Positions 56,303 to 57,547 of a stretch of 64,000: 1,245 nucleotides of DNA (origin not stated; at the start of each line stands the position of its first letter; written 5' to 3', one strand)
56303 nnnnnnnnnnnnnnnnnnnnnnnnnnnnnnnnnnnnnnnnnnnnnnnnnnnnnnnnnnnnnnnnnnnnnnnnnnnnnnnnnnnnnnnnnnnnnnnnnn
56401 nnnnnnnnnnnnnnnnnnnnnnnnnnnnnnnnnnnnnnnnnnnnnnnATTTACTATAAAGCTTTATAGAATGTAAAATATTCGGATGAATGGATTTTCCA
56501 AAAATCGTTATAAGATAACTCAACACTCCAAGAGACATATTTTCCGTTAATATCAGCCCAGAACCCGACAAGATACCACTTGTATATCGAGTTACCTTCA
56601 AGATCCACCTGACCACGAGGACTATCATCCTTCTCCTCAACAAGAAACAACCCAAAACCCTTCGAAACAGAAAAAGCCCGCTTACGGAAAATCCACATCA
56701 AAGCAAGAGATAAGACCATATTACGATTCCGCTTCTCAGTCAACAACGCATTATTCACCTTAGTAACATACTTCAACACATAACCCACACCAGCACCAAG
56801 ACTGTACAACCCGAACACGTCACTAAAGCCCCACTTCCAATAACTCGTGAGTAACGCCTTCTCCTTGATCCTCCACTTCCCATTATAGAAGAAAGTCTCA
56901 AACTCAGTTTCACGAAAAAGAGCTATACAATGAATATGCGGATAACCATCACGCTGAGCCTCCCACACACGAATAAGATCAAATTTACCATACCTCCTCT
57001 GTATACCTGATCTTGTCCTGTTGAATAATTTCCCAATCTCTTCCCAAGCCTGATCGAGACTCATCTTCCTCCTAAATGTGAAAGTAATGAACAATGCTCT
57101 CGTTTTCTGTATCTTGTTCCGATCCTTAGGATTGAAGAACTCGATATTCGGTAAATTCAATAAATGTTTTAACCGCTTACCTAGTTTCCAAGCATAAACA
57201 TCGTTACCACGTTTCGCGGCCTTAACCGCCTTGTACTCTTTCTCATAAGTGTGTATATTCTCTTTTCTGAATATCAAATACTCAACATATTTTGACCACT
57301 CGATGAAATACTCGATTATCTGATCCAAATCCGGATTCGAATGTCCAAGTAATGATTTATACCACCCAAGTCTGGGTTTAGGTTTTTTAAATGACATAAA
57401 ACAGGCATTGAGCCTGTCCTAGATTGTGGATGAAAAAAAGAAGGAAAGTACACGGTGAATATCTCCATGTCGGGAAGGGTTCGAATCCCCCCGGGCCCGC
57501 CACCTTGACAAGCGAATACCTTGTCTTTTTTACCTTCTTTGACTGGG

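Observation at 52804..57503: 4.6-kb integrated rolling-circle replicon (integrase + RHH + iterons + phiX-like HUH Rep) in tRNA-Arg(CCT)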

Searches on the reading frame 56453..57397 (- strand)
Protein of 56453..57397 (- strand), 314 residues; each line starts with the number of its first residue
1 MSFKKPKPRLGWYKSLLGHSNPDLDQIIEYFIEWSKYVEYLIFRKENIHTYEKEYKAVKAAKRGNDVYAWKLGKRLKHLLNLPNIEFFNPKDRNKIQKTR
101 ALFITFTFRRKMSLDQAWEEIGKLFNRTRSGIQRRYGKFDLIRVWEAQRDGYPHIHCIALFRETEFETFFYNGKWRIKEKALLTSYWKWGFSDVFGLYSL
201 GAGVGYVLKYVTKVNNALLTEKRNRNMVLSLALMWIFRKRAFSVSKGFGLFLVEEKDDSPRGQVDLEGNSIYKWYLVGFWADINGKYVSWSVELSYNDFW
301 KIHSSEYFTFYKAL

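Call 4: search_protein_families(library=pfam, proteins=[window:56453-57397:-], max_evalue=1)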
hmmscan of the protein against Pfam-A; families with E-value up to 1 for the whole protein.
window:56453-57397:- (314 aa): 3 families
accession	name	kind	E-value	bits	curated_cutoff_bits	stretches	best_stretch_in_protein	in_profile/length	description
PF23343.2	REP_ORF2-G2P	-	2.5e-14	53.8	27.8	1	102-213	2-97/99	Replication-associated protein ORF2/G2P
PF05840.19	Phage_GPA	-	0.096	12.1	31.4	1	142-213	241-316/321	Bacteriophage replication gene A protein (GPA)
PF20199.4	RepSA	-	0.15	11.6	34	0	122-158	174-224/438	Replication initiator protein, pSAM2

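Call 5: search_protein_families(library=phrogs, proteins=[window:56453-57397:-], max_evalue=0.1)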
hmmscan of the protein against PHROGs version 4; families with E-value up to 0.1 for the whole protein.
window:56453-57397:- (314 aa): 3 families
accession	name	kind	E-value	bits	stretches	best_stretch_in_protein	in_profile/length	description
phrog_28027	-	unknown function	0.009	17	0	184-214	47-77/77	-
phrog_3419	-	DNA, RNA and nucleotide metabolism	0.0098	16.4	1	91-188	94-173/289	rolling circle DNA replication initiation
phrog_3679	-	unknown function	0.02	16.1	1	183-212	57-86/88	-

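Call 10: find_homologous_proteins(query=window:56453-57397:-)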
Query window:56453-57397:- (314 aa): 284 proteins with E <= 0.001 among 1697 candidates; the best 120 are listed.
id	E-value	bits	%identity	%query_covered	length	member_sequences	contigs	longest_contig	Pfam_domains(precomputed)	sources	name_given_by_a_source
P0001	2.2e-177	607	84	100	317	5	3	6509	PF23343.3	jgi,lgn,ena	-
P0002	1.8e-176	604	86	95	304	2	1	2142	PF23343.3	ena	-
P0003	6.0e-173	593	81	100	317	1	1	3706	PF23343.3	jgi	-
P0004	1.3e-158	545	75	100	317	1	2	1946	PF23343.3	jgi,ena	-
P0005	7.9e-158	543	74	100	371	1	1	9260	PF23343.3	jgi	-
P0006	6.2e-155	533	71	100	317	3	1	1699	PF23343.3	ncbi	-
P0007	1.2e-149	516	72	100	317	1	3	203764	PF23343.3,PF01446.24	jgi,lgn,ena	-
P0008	8.8e-149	513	71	100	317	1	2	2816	PF23343.3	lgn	-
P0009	1.6e-148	512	71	100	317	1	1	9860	PF23343.3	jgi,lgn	jgi:hypothetical protein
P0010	2.6e-147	508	71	99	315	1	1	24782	PF23343.3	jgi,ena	-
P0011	2.8e-147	508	71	99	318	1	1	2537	PF23343.3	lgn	-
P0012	3.6e-147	508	71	100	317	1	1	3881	PF23343.3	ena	-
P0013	5.3e-147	507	69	100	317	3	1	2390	PF23343.3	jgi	-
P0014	2.7e-146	505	71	98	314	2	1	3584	PF23343.3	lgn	-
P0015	4.0e-146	504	70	100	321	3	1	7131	PF23343.3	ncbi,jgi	ncbi:MAG: rolling circle replication-associated protein [Candidatus Odinarchaeia archaeon]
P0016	7.2e-146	504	70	100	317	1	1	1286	PF23343.3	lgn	-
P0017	9.5e-146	503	68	100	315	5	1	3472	PF23343.3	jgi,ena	-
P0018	5.2e-145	501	71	100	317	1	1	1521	PF23343.3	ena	-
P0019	1.4e-144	499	68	100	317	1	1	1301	PF23343.3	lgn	-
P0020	2.7e-144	498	71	98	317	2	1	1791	PF23343.3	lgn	-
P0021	4.0e-144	498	69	100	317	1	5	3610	PF23343.3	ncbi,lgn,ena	-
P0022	8.0e-144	497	69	100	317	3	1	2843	PF23343.3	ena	-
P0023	1.2e-143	496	70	100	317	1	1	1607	PF23343.3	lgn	-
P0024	1.7e-143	496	69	100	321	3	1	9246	PF23343.3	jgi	-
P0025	2.0e-143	496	70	98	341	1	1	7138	PF23343.3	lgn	-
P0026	1.5e-142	493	69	100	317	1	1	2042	PF23343.3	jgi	-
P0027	1.8e-137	476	66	99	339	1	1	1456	PF23343.3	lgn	-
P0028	2.4e-137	476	68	98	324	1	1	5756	PF23343.3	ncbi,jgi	ncbi:MAG: rolling circle replication-associated protein [Candidatus Odinarchaeia archaeon]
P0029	2.9e-136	472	66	100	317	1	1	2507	PF23343.3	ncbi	-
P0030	3.6e-135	468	67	96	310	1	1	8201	PF23343.3,PF01446.24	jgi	-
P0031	6.1e-135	468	65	100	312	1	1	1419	PF23343.3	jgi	jgi:hypothetical protein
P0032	3.2e-133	462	74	88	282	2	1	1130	PF23343.3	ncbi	-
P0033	5.8e-133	461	65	98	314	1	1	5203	PF23343.3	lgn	-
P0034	1.6e-132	460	63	100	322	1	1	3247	PF23343.3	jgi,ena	-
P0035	1.2e-126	440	68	89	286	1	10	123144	PF23343.3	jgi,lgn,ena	-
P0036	1.4e-124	434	71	85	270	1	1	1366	PF23343.3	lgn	-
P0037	1.4e-119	417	84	68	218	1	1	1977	PF23343.3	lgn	-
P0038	7.1e-117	408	70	82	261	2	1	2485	PF23343.3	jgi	-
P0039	1.4e-115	404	67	86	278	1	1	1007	PF23343.3,PF01446.24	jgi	-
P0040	3.7e-115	403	58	96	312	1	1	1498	PF23343.3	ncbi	-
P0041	5.6e-115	402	59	96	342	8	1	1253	PF23343.3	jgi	jgi:hypothetical protein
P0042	1.7e-110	387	55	98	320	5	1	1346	PF23343.3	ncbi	-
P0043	2.0e-110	387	57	99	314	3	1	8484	PF23343.3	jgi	jgi:hypothetical protein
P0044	2.5e-109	384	54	99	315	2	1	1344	PF23343.3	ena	-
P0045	3.2e-109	383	57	95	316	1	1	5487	PF23343.3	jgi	-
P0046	2.0e-108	381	58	93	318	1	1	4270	PF23343.3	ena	-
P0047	4.6e-108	379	55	98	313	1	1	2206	PF23343.3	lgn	-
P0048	8.6e-108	378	56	98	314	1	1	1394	PF23343.3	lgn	-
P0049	8.0e-106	372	55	98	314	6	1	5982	PF23343.3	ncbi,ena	-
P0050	1.1e-103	365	56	98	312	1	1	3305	PF23343.3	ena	-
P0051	1.2e-103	365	56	98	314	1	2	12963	PF23343.3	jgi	-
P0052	3.0e-103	364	52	99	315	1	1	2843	PF23343.3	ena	-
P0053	2.1e-100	354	53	96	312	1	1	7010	PF23343.3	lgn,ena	-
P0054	1.1e-97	345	61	82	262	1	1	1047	PF23343.3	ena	-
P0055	5.8e-97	343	52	99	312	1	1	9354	PF23343.3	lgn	-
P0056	5.1e-93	330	59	80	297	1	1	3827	PF23343.3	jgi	jgi:hypothetical protein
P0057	7.2e-93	329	71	67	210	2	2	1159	PF23343.3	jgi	-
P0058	7.0e-91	323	57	82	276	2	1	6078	PF23343.3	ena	-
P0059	1.0e-89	319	67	66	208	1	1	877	PF23343.3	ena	-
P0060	4.6e-89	317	75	58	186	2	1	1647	PF23343.3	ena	-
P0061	2.0e-87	312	59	74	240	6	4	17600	PF23343.3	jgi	jgi:hypothetical protein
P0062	6.9e-85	303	66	63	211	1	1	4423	PF23343.3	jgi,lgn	jgi:hypothetical protein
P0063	3.6e-83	298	85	48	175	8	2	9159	PF23343.3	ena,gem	-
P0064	2.8e-80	288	49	96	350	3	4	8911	PF23343.3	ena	-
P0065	1.8e-78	282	44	98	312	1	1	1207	PF23343.3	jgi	jgi:hypothetical protein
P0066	3.4e-78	281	46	96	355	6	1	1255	PF23343.3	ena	-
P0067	7.9e-78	280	44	98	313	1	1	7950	PF23343.3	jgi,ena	-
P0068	1.0e-77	280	45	96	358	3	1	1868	PF23343.3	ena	-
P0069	2.2e-77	279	44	98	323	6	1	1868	PF23343.3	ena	-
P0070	2.9e-77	278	44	98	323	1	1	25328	PF23343.3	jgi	jgi:hypothetical protein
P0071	3.3e-77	278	54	74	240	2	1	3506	PF23343.3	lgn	-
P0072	4.3e-77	278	44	98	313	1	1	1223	PF23343.3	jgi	jgi:hypothetical protein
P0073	5.4e-77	277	45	96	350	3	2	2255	PF23343.3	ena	-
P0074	7.5e-77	277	44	98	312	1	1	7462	PF23343.3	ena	-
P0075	7.7e-77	277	47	95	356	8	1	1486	PF23343.3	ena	-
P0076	1.3e-76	276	63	62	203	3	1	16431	PF23343.3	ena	-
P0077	1.7e-76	276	45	98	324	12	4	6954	PF23343.3,PF01446.24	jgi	jgi:hypothetical protein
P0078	2.5e-76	275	44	98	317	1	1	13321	PF23343.3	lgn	-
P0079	2.6e-76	275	44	98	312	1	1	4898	PF23343.3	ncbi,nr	ncbi:MAG: hypothetical protein NTY03_04365 [Candidatus Bathyarchaeota archaeon]|nr:hypothetical prot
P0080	3.2e-76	275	45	96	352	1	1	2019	PF23343.3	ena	-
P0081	3.4e-76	275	45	96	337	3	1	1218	PF23343.3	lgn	-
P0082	1.4e-75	273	43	98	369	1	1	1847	PF23343.3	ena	-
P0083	1.1e-74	270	70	54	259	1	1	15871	PF23343.3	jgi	-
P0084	1.4e-74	269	43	97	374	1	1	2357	PF23343.3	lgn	-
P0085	6.0e-73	264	45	96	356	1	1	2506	PF23343.3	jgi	-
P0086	9.5e-73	263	45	96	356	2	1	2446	PF23343.3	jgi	-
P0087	1.2e-72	263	42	96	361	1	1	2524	PF23343.3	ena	-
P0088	1.7e-72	263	42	96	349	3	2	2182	PF23343.3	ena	-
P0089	4.4e-72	261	53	74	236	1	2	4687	PF23343.3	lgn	-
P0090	1.5e-70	256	62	58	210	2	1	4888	PF23343.3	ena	-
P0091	5.1e-69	251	55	65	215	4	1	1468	PF23343.3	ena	-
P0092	6.8e-69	251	37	96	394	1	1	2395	PF23343.3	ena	-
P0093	9.8e-69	250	46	98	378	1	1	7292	PF23343.3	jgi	-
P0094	1.0e-68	250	42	96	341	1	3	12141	PF23343.3,PF05840.20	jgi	-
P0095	1.3e-68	250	38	93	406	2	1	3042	PF23343.3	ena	-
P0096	2.4e-68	249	42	96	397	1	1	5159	PF23343.3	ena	-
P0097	2.8e-68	249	43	90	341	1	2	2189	PF23343.3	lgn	-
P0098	4.6e-68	248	43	90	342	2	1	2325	PF23343.3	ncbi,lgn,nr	ncbi:MAG: hypothetical protein Q8P64_24835 [Deltaproteobacteria bacterium]|nr:hypothetical protein [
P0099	1.8e-67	246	41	97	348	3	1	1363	PF23343.3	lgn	-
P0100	2.3e-67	246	46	87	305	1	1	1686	PF23343.3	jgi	jgi:hypothetical protein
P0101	7.8e-67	244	46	86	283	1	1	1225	PF23343.3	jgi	jgi:hypothetical protein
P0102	4.7e-65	238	35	96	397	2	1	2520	PF23343.3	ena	-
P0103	1.2e-64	237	40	96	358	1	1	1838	PF23343.3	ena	-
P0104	4.5e-64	235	40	99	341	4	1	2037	PF23343.3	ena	-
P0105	6.6e-64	234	41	95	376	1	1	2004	PF23343.3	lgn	-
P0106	3.7e-62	228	35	97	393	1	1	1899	PF23343.3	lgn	-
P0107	1.9e-61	226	40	90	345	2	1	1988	PF23343.3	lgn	-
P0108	8.1e-60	221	42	84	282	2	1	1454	PF23343.3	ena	-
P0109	2.8e-59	219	55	60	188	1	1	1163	PF23343.3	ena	-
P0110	8.5e-59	217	44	80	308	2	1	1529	PF23343.3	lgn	-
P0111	2.4e-58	216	37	93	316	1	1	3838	PF23343.3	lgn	-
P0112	5.4e-58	215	40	93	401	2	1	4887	PF23343.3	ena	-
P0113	1.1e-57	214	39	96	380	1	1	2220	PF23343.3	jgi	-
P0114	4.6e-57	212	36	96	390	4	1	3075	PF23343.3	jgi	-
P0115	6.8e-57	211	39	96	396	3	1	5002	PF23343.3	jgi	-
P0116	1.5e-54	204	43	84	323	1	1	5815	PF23343.3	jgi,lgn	-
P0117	1.6e-53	200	42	83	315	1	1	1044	PF23343.3,PF05840.20,PF01446.24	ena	-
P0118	1.7e-52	197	41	91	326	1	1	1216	PF23343.3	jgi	jgi:hypothetical protein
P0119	2.3e-51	193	42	83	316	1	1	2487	PF23343.3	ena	-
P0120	2.3e-50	190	38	84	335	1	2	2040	PF23343.3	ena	-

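Call 11: search_solved_structures(query=window:56453-57397:-, max_evalue=10, show_alignments=2)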
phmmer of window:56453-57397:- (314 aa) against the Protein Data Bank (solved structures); distinct sequences matched with E-value up to 10: 0.

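Call 12: find_encoding_contigs(protein=window:56453-57397:-, flank=10000, max_places=6)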
Protein window:56453-57397:- (314 aa): 1 contig read that carries it; 1 place shown.
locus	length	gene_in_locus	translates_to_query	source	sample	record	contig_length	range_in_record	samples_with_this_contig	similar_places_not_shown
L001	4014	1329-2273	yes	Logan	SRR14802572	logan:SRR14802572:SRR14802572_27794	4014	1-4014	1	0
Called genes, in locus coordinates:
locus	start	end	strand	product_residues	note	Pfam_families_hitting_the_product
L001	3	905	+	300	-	?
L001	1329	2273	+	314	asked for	PF23343:REP_ORF2-G2P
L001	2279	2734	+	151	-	-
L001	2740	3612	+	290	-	-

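Call 13: find_encoding_contigs(protein=P0001, flank=10000, max_places=6)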
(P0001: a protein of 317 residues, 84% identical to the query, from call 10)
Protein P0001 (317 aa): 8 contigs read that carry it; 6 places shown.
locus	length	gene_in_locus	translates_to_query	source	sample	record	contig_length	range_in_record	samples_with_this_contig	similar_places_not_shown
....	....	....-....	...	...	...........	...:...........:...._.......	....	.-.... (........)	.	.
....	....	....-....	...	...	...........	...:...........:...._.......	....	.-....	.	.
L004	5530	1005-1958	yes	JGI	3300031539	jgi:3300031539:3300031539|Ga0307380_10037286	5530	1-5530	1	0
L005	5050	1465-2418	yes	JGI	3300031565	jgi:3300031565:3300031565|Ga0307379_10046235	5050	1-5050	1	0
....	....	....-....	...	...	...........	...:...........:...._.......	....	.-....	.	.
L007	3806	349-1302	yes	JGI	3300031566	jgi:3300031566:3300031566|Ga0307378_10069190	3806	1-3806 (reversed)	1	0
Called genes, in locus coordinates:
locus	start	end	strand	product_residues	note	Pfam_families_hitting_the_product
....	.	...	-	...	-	?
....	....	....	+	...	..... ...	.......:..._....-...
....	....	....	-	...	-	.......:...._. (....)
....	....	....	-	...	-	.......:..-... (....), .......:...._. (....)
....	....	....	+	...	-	-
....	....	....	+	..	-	-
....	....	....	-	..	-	-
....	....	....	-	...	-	?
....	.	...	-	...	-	?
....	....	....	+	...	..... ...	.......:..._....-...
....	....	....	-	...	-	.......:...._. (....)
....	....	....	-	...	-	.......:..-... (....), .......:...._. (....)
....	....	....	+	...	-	-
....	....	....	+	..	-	-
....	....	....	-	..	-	-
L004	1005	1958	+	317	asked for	PF23343:REP_ORF2-G2P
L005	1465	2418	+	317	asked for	PF23343:REP_ORF2-G2P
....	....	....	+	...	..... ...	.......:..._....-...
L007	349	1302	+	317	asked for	PF23343:REP_ORF2-G2P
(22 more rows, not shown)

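Call 14: find_encoding_contigs(protein=P0007, flank=10000, max_places=4)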
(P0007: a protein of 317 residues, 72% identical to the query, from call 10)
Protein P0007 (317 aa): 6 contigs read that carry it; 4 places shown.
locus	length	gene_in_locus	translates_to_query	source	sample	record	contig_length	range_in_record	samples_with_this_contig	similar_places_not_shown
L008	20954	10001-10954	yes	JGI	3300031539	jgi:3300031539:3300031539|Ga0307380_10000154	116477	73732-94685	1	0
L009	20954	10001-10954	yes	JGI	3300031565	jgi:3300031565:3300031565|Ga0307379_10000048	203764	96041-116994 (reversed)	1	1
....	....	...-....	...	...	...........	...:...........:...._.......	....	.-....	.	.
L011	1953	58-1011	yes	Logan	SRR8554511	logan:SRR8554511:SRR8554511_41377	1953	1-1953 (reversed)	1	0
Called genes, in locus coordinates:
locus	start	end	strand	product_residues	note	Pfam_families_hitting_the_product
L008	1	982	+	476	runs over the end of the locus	PF01546:Peptidase_M20, PF07687:M20_dimer (faint)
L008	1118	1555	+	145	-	-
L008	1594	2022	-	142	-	PF13924:Lipocalin_5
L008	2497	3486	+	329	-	-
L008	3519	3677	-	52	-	-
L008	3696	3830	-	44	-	-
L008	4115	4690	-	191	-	PF07929:PRiA4_ORF3, PF12251:SNAPC3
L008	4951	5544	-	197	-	-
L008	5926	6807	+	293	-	PF12838:Fer4_7 (faint), PF13187:Fer4_9 (weak), PF13484:Fer4_16 (faint)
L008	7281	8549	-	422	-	PF04851:ResIII (weak), PF00270:DEAD, PF00271:Helicase_C, PF23477:zf_Tbcl_2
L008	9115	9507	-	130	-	PF01850:PIN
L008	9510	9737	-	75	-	PF02697:VAPB_antitox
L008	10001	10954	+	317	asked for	PF01446:Rep_1 (weak), PF23343:REP_ORF2-G2P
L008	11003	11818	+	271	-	-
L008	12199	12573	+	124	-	-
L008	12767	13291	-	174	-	-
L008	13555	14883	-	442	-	PF00557:Peptidase_M24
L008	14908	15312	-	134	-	PF00072:Response_reg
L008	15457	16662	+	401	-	PF00083:Sugar_tr (weak), PF07690:MFS_1, PF05977:MFS_3 (faint), PF12832:MFS_1_like, PF07690:MFS_1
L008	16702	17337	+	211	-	PF13483:Lactamase_B_3, PF12706:Lactamase_B_2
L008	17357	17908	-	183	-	-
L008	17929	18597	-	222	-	PF12797:Fer4_2 (faint), PF13237:Fer4_10 (weak), PF14697:Fer4_21 (weak), PF12838:Fer4_7 (weak), PF13187:Fer4_9 (weak), PF00037:Fer4 (weak)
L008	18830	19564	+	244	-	PF00154:RecA_N, PF03796:DnaB_C (faint), PF23442:DUF7125, PF06745:ATPase, PF13481:AAA_25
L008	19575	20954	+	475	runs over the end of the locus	PF23571:GH3_M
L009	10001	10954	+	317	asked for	PF01446:Rep_1 (weak), PF23343:REP_ORF2-G2P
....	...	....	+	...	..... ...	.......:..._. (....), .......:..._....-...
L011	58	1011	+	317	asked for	PF01446:Rep_1 (weak), PF23343:REP_ORF2-G2P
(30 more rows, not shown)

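Call 18: find_related_loci(query=A1, collection=genome_contigs, flank=8000)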
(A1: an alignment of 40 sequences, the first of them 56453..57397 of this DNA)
Query A1 (314 aa) in genome_contigs; peptide patterns used: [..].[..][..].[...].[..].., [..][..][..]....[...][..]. (x = any residue, [..] = any of these).
28 stretches matched a pattern; 15 encode a relative of the query (tblastn E <= 1e-3); 15 distinct loci.
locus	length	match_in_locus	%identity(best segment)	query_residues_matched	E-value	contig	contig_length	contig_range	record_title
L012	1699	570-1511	71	1-314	2e-172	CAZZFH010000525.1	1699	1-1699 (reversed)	MAG TPA_asm: uncultured Candidatus Bathyarchaeia archaeon isolate SRP178699_co2_149 genome assembly, contig: NODE_121786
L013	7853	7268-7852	68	1-195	7e-88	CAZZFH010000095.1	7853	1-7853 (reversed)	MAG TPA_asm: uncultured Candidatus Bathyarchaeia archaeon isolate SRP178699_co2_149 genome assembly, contig: NODE_10280_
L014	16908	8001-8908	59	9-314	9e-110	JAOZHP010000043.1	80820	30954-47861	MAG: Candidatus Bathyarchaeota archaeon isolate QDN_4 k147_373922, whole genome shotgun sequence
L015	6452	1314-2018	33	24-248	1e-34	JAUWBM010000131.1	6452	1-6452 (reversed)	MAG: Thermoplasmatota archaeon isolate CSMAG_1320 CSMAG_1320_k141_2298173_length_6452_cov_14.5849, whole genome shotgun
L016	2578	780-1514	32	49-281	7e-35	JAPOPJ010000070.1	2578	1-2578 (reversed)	MAG: Thaumarchaeota archaeon isolate APA_bin_56 c_000000511549, whole genome shotgun sequence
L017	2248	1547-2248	33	27-240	2e-29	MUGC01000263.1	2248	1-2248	MAG: Thermoplasmata archaeon M9B1D M9B1D_scaffold_3165, whole genome shotgun sequence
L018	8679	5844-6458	32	57-248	2e-27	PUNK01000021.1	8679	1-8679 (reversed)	MAG: Thermoplasmata archaeon isolate B1Sed10_191R1 B1-Sed10-C11994, whole genome shotgun sequence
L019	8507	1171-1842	30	25-245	4e-27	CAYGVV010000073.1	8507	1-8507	MAG TPA_asm: uncultured Candidatus Bathyarchaeia archaeon isolate ERP119294_co3_43 genome assembly, contig: NODE_7565_le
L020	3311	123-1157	26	1-271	1e-25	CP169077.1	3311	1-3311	Halorutilales archaeon Cl-col2-1 plasmid pClcol213, complete sequence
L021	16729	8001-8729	30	19-248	1e-22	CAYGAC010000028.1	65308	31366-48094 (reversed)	MAG TPA_asm: uncultured Thermoplasmatales archaeon isolate ERP108616_co1_401 genome assembly, contig: k119_1126590, whol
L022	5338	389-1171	27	23-246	1e-21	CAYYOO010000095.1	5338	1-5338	MAG TPA_asm: uncultured Thermoplasmatales archaeon isolate SRP332253_co2_45 genome assembly, contig: NODE_16845_length_5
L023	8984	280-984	28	23-245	3e-21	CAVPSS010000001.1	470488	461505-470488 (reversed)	MAG: Candidatus Bathyarchaeota archaeon isolate MFD00032.bin.2.124 genome assembly, contig: contig_11263, whole genome s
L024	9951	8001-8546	30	22-194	2e-20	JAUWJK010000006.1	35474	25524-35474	MAG: Candidatus Bathyarchaeota archaeon isolate CSMAG_2318 CSMAG_2318_k127_2153090_length_35474_cov_81.8892, whole genom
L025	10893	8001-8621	28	60-246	3e-18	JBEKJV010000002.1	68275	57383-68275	MAG: Nitrososphaerales archaeon isolate SPRUCE 331 SPRUCE_331_2, whole genome shotgun sequence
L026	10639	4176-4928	27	23-248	5e-16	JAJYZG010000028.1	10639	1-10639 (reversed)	MAG: bacterium isolate FK5.bin11 NODE_9872_length_10639_cov_2.993151, whole genome shotgun sequence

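Call 19: find_related_loci(query=A1, collection=viral_contigs, flank=8000)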
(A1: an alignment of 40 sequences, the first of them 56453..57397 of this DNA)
Query A1 (314 aa) in viral_contigs; peptide patterns used: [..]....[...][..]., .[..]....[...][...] (x = any residue, [..] = any of these).
100 stretches matched a pattern, but none encodes a relative of the query by tblastn (E <= 1e-3).
